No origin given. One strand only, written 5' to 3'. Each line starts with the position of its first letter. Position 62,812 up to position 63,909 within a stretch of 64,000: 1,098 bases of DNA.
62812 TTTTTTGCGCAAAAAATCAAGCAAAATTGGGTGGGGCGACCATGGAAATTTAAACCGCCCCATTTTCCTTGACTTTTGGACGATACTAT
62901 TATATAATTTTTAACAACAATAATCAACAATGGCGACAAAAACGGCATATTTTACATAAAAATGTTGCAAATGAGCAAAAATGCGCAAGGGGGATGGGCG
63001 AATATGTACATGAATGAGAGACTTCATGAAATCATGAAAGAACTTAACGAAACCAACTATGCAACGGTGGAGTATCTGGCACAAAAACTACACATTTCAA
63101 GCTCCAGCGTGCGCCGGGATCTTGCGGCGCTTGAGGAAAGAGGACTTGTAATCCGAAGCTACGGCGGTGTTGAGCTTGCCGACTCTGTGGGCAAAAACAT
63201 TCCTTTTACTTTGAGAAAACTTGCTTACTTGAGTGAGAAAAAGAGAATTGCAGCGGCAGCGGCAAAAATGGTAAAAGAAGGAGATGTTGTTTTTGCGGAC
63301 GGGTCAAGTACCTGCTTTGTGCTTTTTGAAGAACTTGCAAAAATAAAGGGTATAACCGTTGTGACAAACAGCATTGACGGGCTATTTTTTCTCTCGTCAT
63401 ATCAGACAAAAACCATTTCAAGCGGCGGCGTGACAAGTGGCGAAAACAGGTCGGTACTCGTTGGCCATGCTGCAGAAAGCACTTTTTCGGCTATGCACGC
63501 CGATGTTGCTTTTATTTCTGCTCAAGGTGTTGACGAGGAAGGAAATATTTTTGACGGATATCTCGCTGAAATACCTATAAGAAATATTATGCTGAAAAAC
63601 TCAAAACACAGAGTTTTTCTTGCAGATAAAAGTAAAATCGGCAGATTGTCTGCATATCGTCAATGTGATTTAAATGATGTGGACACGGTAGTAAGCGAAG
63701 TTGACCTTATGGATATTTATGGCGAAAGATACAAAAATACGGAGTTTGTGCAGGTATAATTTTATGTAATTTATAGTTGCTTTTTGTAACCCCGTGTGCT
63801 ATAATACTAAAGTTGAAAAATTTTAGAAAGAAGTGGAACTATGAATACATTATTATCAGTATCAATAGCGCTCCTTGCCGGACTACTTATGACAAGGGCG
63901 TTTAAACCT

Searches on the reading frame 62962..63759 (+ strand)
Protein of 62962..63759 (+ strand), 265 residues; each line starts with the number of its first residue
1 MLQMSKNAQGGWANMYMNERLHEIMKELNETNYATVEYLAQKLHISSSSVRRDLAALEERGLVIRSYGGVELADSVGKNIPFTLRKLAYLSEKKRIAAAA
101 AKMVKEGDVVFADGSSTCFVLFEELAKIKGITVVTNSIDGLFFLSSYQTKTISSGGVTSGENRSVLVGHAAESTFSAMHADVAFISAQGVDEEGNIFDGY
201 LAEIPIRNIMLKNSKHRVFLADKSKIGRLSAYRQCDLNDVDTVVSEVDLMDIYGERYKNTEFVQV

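Call 53: search_protein_families(library=pfam, proteins=[window:62962-63759:+], max_evalue=0.00001)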
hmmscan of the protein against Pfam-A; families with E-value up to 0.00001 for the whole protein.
window:62962-63759:+ (265 aa): 3 families
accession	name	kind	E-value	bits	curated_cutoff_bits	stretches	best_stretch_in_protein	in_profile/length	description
PF00455.28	DeoRC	-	1.4e-39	136.1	31.8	1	91-245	4-158/160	DeoR C terminal sensor domain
PF08220.18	HTH_DeoR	-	8e-14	51.6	21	1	20-75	1-56/57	DeoR-like helix-turn-helix domain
PF08279.18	HTH_11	-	1.3e-09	38.2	25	1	20-66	1-48/55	HTH domain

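Call 73: search_protein_families(library=ncbifam, proteins=[window:62962-63759:+], max_evalue=0.00001)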
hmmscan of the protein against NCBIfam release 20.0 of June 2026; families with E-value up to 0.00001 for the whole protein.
window:62962-63759:+ (265 aa): 10 families
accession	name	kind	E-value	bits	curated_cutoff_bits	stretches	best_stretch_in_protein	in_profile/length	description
NF041397.1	TranRegGlpR_Halo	equivalog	2.4e-44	151.9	300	1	18-261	4-246/253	HTH-type transcriptional regulator GlpR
NF007753.1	PRK10434.1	equivalog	4.5e-36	124.7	350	1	15-259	1-245/253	glucitol operon DNA-binding transcriptional repressor SrlR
NF040755.1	AgaR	equivalog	4.9e-31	107.8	260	1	18-259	5-248/256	transcriptional repressor AgaR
NF040890.1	trans_reg_YgbI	equivalog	1.4e-30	106.7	400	1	18-249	4-234/253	DNA-binding transcriptional repressor YgbI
NF007720.0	PRK10411.1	equivalog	1.8e-30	106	259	1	18-247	3-233/243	L-fucose operon activator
NF008154.0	PRK10906.1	equivalog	2.6e-24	85.9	331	1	19-245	5-230/252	DeoR/GlpR family transcriptional regulator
NF007316.0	PRK09802.1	equivalog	2.7e-24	85.8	351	1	17-246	15-246/269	DeoR family transcriptional regulator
NF010034.0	PRK13509.1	equivalog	3.5e-24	85.5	244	1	18-246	4-230/251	HTH-type transcriptional regulator UlaR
NF007961.0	PRK10681.1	equivalog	4.4e-23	82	244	1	18-253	6-239/252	DNA-binding transcriptional repressor DeoR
NF040887.2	trans_reg_YciT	exception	5.5e-19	68.7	450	1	17-251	1-230/246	DNA-binding transcriptional regulator YciT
